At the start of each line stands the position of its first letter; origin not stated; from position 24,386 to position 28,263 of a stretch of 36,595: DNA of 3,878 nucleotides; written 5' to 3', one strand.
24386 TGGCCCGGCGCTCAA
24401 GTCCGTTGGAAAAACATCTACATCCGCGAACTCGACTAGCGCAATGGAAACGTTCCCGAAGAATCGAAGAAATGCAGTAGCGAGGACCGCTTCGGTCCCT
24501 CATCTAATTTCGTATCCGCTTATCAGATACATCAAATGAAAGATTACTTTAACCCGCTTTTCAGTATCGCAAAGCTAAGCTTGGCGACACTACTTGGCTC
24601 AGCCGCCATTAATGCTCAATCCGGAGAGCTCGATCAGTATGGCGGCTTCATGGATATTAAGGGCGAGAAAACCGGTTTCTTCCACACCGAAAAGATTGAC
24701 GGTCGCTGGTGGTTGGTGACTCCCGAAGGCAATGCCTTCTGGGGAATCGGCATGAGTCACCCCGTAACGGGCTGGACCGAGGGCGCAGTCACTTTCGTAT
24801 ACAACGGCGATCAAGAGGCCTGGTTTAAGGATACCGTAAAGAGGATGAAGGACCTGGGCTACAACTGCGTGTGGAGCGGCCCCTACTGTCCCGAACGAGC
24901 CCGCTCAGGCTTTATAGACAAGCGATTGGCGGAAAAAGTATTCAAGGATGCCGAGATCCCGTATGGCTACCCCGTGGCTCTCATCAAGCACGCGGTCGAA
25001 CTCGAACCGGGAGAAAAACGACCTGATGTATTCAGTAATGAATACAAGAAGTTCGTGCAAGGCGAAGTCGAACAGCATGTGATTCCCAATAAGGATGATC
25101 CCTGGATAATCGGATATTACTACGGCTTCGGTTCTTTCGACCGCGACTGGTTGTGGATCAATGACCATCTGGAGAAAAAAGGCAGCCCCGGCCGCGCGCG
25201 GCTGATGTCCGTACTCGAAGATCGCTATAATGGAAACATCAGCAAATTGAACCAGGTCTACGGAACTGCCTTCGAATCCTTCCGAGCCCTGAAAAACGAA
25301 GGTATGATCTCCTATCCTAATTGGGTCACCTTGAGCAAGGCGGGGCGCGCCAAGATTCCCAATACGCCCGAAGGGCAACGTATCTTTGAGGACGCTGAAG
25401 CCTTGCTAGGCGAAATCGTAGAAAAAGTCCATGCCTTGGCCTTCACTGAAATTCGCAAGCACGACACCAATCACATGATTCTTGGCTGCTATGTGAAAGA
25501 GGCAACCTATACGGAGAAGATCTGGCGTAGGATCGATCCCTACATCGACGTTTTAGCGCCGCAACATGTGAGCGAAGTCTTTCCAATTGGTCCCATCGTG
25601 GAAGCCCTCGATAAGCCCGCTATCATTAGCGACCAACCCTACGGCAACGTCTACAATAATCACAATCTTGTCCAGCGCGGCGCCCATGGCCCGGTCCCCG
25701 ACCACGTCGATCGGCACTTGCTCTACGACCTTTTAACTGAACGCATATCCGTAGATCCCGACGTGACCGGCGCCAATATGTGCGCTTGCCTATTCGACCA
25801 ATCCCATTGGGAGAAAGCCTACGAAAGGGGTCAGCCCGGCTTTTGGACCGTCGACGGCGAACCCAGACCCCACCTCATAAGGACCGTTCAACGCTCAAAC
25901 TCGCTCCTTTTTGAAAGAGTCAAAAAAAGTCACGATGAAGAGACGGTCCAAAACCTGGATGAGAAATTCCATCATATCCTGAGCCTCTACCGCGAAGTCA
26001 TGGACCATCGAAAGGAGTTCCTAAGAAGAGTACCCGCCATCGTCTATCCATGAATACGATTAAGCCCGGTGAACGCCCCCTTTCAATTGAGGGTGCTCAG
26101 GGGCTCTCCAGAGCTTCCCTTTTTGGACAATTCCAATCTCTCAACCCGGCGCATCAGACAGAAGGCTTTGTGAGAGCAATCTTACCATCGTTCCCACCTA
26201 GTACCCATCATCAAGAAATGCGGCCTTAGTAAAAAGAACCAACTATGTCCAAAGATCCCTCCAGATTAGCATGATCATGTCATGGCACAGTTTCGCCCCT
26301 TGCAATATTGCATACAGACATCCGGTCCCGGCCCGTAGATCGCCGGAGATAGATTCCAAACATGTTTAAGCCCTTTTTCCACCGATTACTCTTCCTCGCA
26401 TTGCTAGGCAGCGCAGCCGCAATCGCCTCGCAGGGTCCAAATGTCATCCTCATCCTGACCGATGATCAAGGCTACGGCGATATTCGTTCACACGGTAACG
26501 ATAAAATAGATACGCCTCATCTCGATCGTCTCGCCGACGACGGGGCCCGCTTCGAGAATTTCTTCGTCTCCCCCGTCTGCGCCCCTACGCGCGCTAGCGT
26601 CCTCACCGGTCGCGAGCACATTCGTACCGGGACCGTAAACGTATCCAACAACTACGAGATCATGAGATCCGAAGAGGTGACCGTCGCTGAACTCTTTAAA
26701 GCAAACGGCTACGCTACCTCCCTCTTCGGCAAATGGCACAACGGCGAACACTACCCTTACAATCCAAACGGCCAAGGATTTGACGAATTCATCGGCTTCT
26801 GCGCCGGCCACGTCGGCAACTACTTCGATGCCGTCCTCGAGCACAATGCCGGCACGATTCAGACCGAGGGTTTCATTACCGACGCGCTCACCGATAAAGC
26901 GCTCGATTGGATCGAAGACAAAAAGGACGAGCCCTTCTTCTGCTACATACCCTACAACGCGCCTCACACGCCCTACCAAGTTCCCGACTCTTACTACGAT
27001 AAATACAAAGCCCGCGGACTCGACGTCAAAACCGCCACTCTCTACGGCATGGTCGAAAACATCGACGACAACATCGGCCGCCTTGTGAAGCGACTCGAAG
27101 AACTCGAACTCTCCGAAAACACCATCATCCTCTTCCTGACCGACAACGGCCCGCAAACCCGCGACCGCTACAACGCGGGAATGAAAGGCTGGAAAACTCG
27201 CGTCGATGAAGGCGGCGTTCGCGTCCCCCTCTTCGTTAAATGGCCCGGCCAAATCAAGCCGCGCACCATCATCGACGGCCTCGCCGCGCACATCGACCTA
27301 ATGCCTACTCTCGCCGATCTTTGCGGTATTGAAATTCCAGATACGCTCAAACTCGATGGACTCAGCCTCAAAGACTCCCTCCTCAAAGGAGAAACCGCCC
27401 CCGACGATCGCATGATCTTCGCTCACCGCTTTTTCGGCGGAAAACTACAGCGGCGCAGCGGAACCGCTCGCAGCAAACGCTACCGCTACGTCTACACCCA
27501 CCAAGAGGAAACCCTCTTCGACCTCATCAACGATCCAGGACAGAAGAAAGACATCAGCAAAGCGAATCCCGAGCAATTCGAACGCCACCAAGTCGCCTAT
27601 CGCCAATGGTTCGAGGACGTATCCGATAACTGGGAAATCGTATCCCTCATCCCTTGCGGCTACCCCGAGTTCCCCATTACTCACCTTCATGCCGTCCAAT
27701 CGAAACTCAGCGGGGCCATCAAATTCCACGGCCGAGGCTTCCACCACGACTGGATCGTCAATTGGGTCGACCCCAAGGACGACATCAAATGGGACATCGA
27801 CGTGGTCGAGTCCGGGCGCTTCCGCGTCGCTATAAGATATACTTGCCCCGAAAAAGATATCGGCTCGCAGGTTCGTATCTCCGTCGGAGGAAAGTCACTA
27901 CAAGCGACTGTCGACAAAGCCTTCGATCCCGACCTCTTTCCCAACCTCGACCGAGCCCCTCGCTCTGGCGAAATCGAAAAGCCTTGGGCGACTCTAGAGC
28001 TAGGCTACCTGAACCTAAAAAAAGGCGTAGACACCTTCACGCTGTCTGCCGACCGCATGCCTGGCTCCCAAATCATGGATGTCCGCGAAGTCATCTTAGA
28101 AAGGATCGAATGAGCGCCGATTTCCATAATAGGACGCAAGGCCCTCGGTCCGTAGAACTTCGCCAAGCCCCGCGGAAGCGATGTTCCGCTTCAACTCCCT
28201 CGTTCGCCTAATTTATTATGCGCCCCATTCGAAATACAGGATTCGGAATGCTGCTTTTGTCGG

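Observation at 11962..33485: Five paralogues of an unassigned TIM-barrel glycosidase-like family with Asp at both predicted catalytic positions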

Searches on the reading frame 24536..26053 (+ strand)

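Call 4: search_protein_families(library=pfam, proteins=[window:24536-26053:+], max_evalue=1)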
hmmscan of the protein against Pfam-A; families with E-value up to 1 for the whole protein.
window:24536-26053:+ (505 aa): 1 family
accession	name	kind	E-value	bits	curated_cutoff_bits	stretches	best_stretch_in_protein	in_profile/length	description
PF25101.1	Spectrin_7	-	0.11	13.3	27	1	463-498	21-56/99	Animal spectrin repeats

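Call 5: search_protein_families(library=ncbifam, proteins=[window:24536-26053:+], max_evalue=1)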
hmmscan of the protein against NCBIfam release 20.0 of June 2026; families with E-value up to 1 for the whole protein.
window:24536-26053:+ (505 aa): 0 families

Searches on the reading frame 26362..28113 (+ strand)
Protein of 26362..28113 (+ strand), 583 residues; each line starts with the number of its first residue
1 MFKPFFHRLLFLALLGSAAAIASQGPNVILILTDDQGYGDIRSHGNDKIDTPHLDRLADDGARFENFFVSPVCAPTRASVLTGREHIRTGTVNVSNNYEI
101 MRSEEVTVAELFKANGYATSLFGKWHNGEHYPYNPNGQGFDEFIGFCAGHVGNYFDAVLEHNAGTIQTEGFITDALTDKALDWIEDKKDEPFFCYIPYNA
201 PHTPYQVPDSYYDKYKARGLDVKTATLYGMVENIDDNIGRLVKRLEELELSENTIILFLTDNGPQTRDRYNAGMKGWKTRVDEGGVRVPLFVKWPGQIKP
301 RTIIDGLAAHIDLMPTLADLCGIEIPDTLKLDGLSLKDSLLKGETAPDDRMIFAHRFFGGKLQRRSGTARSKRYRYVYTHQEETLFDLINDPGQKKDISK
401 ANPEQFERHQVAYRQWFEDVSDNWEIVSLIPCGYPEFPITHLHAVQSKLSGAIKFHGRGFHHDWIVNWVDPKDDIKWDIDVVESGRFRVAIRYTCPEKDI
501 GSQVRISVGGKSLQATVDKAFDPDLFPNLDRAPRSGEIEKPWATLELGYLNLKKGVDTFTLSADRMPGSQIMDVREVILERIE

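Call 9: search_protein_families(library=pfam, proteins=[window:26362-28113:+], max_evalue=0.001)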
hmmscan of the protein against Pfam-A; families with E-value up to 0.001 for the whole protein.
window:26362-28113:+ (583 aa): 4 families
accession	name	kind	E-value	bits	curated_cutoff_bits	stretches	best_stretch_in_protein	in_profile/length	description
PF00884.28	Sulfatase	-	1.3e-62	212.3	25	1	26-323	1-301/301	Sulfatase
PF16347.10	SGSH_C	-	3.3e-14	53.7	29.3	1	281-401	11-134/154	N-sulphoglucosamine sulphohydrolase, C-terminal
PF01663.27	Phosphodiest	-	6.3e-05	23.2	23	0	228-267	185-224/342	Type I phosphodiesterase / nucleotide pyrophosphatase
PF16871.11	DUF5077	-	8.8e-05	23.1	24.6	1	464-519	23-76/122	Domain of unknown function (DUF5077)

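Call 62: search_solved_structures(query=window:26362-28113:+, max_evalue=1e-10)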
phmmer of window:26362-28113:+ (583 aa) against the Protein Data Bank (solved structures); distinct sequences matched with E-value up to 1e-10: 82 (the best 60 are shown).
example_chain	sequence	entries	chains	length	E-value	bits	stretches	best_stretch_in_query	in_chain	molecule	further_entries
9fo1_A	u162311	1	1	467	2.5e-67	231.1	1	27-421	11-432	k-carrageenan sulfatase S1_16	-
6bia_A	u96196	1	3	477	7.8e-62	213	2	157-406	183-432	Sulfatase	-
6b0j_A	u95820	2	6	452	2.7e-59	204.6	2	157-406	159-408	Iota-carrageenan sulfatase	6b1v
6b0k_A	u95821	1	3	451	2.7e-59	204.6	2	157-406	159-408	Iota-carrageenan sulfatase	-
9hh3_A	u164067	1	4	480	6.1e-57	196.8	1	25-418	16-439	Sulfatase, family S1-19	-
7stt_A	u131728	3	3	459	1.6e-56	195.4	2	23-221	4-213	N-acetylgalactosamine-6-sulfatase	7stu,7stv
9hh2_A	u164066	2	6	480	1.8e-55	192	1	25-418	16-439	Sulfatase, family S1-19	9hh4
6prm_A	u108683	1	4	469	1.8e-55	192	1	21-410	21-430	exo-4S-kappa carrageenan S1 sulfatase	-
6psm_A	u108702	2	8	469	3.9e-54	187.6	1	21-410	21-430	exo-4S-kappa carrageenan S1 sulfatase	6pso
6ust_A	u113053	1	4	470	4.7e-48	167.5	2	25-244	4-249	N-acetylgalactosamine 6-sulfate sulfatase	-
7ana_AAA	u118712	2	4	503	3.4e-45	158.1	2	170-343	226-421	N-acetylgalactosamine-6-sulfatase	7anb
4fdi_A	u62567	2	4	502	4.5e-44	154.3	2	23-155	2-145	N-acetylgalactosamine-6-sulfatase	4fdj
1e33_P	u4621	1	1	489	4.5e-44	154.3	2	25-150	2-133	Arylsulfatase A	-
1e2s_P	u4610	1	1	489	4.7e-44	154.3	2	25-150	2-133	Arylsulfatase A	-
1e3c_P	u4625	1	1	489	6.6e-44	153.8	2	25-150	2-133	Arylsulfatase A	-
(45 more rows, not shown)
